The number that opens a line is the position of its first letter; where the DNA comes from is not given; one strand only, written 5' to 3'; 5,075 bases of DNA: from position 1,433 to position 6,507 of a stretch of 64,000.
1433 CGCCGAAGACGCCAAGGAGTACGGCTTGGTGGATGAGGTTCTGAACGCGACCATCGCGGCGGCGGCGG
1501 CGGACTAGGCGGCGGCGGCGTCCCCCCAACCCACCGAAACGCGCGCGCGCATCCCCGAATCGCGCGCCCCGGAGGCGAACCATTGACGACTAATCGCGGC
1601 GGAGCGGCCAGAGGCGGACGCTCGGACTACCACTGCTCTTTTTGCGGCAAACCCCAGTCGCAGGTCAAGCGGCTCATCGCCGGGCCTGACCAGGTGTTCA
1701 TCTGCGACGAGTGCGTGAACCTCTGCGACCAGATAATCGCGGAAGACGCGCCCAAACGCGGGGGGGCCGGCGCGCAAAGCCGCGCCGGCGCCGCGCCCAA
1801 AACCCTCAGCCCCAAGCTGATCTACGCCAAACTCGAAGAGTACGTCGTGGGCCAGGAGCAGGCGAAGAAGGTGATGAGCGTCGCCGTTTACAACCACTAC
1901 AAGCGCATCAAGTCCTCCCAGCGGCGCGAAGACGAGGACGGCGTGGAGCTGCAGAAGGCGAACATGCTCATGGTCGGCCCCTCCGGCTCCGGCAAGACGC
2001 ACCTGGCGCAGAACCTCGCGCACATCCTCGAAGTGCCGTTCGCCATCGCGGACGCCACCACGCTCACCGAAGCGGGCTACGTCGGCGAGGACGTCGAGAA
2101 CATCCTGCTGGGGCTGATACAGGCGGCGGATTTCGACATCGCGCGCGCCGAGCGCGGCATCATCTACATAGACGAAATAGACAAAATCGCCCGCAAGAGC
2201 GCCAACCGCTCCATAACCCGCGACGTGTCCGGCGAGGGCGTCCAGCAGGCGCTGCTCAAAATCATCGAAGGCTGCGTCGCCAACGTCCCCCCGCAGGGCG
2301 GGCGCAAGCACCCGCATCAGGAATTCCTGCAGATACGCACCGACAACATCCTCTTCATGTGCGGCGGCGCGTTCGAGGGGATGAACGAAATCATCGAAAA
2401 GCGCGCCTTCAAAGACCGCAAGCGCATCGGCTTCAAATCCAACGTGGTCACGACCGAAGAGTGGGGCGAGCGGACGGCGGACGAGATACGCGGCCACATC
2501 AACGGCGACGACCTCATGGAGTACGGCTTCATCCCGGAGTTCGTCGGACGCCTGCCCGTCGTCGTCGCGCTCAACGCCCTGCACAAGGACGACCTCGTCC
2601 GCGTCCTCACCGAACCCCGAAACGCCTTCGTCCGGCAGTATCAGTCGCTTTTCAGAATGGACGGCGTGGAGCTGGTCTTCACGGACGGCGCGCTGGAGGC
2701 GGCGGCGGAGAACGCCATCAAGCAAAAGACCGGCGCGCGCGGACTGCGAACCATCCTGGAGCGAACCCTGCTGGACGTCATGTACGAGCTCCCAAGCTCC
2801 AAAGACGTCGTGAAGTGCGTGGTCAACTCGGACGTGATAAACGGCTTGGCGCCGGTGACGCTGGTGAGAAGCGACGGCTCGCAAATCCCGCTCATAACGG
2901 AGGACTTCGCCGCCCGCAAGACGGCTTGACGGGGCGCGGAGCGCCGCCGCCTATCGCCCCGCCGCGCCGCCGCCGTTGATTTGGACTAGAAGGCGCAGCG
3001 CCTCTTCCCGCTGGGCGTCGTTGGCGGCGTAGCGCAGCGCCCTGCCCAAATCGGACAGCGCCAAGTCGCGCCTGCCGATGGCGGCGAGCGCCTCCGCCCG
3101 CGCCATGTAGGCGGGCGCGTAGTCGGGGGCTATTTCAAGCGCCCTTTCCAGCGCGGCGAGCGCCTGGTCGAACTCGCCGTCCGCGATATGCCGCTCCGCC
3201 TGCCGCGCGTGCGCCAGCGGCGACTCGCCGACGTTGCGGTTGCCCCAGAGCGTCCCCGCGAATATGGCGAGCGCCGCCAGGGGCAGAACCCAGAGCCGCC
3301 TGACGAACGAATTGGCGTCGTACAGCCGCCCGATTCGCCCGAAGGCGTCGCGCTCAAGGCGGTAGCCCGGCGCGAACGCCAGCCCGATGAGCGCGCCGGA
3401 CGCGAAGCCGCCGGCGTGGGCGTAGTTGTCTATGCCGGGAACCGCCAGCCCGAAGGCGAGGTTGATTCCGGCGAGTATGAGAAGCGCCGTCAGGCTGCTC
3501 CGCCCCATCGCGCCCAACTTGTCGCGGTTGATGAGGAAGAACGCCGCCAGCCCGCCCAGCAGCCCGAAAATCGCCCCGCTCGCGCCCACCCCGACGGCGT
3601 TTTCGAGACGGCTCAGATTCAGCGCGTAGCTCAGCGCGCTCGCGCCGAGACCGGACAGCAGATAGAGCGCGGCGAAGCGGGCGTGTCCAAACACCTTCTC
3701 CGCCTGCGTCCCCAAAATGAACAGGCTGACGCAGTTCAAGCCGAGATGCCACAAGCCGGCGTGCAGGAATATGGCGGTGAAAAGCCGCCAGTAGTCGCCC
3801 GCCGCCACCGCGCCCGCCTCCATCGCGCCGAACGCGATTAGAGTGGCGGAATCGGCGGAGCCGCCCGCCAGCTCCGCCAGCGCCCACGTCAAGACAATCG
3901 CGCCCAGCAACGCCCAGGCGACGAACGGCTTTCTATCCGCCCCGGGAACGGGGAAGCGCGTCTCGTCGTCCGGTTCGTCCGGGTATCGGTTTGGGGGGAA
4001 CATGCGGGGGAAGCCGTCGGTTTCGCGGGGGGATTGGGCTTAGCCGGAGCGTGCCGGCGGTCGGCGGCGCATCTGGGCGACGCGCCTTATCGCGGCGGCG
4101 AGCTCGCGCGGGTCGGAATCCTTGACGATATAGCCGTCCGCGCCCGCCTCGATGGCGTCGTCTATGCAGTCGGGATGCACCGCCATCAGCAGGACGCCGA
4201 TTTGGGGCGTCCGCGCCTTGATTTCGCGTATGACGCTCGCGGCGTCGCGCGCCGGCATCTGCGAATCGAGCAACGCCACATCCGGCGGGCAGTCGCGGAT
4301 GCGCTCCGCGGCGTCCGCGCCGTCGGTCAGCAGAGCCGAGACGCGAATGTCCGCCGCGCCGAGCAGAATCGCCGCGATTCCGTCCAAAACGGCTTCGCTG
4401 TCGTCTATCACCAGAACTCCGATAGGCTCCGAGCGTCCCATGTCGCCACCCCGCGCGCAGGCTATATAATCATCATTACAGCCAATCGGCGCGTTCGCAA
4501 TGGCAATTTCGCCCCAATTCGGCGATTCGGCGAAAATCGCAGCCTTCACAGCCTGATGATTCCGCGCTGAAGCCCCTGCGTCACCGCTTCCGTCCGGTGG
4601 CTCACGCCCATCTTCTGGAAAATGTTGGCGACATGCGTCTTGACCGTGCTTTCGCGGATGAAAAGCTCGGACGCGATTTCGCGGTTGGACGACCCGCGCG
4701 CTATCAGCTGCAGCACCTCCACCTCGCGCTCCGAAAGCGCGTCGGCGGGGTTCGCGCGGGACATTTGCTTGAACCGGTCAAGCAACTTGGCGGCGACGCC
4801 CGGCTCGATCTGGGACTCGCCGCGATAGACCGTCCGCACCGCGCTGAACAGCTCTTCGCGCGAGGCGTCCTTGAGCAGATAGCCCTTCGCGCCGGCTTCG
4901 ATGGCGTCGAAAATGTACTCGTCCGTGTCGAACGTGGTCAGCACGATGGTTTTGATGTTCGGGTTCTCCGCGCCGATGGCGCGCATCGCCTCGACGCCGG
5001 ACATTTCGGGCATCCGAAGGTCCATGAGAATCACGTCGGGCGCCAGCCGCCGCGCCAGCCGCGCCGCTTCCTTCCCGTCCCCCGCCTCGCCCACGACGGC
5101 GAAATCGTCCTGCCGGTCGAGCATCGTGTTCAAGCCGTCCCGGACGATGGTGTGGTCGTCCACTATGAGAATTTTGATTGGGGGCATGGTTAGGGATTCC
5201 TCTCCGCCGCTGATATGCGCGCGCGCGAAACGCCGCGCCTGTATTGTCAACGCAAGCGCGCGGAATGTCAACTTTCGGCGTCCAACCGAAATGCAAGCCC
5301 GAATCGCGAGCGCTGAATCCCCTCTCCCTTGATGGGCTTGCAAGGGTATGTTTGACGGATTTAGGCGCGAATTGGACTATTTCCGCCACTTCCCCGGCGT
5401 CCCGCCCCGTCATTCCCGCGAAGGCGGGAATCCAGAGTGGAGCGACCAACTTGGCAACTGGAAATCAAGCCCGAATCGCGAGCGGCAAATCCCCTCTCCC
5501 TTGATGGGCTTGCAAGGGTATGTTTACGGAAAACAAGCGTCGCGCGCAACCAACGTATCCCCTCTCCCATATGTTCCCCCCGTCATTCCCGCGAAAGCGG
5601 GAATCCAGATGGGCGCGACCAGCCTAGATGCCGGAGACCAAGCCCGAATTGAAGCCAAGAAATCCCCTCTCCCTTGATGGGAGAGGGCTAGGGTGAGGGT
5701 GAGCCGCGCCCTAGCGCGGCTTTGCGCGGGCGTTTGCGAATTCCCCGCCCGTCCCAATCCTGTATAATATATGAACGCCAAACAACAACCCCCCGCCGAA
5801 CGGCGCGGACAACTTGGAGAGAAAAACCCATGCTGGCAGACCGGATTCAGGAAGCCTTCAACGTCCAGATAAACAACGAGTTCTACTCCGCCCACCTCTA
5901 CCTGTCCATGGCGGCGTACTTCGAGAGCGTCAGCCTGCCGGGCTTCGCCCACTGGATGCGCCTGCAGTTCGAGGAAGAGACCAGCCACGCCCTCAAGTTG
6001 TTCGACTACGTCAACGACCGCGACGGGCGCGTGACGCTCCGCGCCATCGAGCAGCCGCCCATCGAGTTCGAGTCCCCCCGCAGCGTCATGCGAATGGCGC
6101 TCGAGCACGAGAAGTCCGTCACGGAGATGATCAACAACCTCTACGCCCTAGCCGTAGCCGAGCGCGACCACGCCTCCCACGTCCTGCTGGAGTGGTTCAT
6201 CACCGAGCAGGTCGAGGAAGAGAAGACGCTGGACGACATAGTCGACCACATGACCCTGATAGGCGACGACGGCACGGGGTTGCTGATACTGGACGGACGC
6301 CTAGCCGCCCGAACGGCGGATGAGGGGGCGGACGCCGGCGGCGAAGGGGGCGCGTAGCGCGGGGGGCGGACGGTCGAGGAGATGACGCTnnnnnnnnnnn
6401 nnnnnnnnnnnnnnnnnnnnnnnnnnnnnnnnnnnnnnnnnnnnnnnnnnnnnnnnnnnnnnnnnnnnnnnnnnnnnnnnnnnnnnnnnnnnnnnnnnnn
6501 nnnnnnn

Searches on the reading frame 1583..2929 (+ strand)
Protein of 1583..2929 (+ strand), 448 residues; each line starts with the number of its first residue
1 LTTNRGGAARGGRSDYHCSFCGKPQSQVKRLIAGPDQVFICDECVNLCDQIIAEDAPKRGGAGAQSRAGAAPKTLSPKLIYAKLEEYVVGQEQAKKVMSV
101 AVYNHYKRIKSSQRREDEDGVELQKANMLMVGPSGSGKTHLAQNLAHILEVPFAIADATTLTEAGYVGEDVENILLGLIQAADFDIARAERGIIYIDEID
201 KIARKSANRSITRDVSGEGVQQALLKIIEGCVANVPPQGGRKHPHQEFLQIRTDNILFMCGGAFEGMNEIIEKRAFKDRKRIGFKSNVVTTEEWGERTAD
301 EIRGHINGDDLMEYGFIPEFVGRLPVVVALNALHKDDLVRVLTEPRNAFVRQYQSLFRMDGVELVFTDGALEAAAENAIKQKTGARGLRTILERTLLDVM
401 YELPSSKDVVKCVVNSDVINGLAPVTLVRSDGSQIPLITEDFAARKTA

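Call 8: search_protein_families(library=pfam, proteins=[window:1583-2929:+], max_evalue=0.001)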
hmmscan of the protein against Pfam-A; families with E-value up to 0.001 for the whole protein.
window:1583-2929:+ (448 aa): 9 families
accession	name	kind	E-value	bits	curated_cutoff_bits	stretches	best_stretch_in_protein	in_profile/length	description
PF07724.20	AAA_2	-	8.3e-31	107.7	27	1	124-326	2-165/166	AAA domain (Cdc48 subfamily)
PF06689.19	zf-C4_ClpX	-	5.6e-20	71.4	27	1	17-54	2-39/39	ClpX C4-type zinc finger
PF00004.35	AAA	-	3.5e-14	53.8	21.2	1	128-232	1-96/131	ATPase family associated with various cellular activities (AAA)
PF10431.15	ClpB_D2-small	-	6.8e-11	42.5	21.9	1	333-410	1-74/81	C-terminal, D2-small domain, of ClpB protein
PF01078.27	Mg_chelatase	-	1.3e-06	28.4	20.3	0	126-150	23-47/207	Magnesium chelatase, subunit ChlI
PF07728.20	AAA_5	-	7.1e-06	26.5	22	1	127-207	1-83/139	AAA domain (dynein-related subfamily)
PF00493.29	MCM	-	5e-05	23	23.3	1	81-206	19-137/224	MCM P-loop domain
PF05496.18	RuvB_N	-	7.8e-05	22.9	27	1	83-205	5-99/159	Holliday junction DNA helicase RuvB P-loop domain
PF13401.12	AAA_22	-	0.00029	21.6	27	0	125-167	5-50/130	AAA domain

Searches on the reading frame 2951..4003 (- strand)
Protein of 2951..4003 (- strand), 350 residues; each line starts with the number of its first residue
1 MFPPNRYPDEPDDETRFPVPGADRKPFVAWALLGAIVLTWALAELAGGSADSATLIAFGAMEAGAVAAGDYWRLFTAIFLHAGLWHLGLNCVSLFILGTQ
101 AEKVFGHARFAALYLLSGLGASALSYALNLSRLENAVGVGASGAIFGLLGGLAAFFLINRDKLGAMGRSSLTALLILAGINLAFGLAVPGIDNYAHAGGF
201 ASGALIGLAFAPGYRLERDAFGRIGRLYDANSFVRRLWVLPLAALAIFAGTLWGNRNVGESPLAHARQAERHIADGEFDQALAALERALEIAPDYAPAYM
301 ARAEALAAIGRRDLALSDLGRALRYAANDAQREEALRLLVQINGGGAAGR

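Call 8: search_protein_families(library=pfam, proteins=[window:2951-4003:-], max_evalue=0.001)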
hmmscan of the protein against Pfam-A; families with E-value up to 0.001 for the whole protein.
window:2951-4003:- (350 aa): 8 families
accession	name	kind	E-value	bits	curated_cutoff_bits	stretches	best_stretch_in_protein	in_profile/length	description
PF01694.28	Rhomboid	-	2.9e-33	115.5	22.6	1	69-210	2-140/143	Rhomboid domain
PF07719.23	TPR_2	-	4.3e-07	30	27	1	263-295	2-34/34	Tetratricopeptide repeat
PF14559.12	TPR_19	-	6.9e-06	26.7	25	1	273-331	2-60/68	Tetratricopeptide repeat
PF13414.12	TPR_11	-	1e-05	25.5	26.8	1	274-310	6-42/42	TPR repeat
PF00515.34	TPR_1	-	1.4e-05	25.1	27.8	0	276-295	15-34/34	Tetratricopeptide repeat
PF13181.12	TPR_8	-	0.00016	22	25.7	0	275-295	14-34/34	Tetratricopeptide repeat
PF13371.12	TPR_9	-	0.00018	21.9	35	1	270-339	3-72/73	Tetratricopeptide repeat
PF13428.12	TPR_14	-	0.00045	21.1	23.5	1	265-304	4-43/44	Tetratricopeptide repeat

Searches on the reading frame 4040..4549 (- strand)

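Call 8: search_protein_families(library=pfam, proteins=[window:4040-4549:-], max_evalue=0.001)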
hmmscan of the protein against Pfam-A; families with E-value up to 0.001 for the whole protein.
window:4040-4549:- (169 aa): 1 family
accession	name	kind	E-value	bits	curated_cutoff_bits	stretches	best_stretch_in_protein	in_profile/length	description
PF00072.30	Response_reg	-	2.1e-18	67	30.2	1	45-155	1-111/111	Response regulator receiver domain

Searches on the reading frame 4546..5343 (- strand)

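Call 8: search_protein_families(library=pfam, proteins=[window:4546-5343:-], max_evalue=0.001)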
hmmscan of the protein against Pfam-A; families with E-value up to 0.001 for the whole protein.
window:4546-5343:- (265 aa): 3 families
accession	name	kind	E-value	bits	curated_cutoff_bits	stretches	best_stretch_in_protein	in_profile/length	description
PF00072.30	Response_reg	-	1.9e-30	105.7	30.2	1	58-170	1-111/111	Response regulator receiver domain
PF00196.25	GerE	-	5.1e-22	77.7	23.5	1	202-255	2-55/57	Bacterial regulatory proteins, luxR family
PF08281.18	Sigma70_r4_2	-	0.00067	19.7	25.7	0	202-244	10-53/54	Sigma-70, region 4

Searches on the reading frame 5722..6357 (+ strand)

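Call 7: search_protein_families(library=pfam, proteins=[window:5722-6357:+], max_evalue=0.001)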
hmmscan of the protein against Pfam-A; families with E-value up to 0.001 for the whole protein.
window:5722-6357:+ (211 aa): 1 family
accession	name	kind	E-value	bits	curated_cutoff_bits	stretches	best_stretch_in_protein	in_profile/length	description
PF00210.30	Ferritin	-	5.3e-43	146.8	24.5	1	44-179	2-141/142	Ferritin-like domain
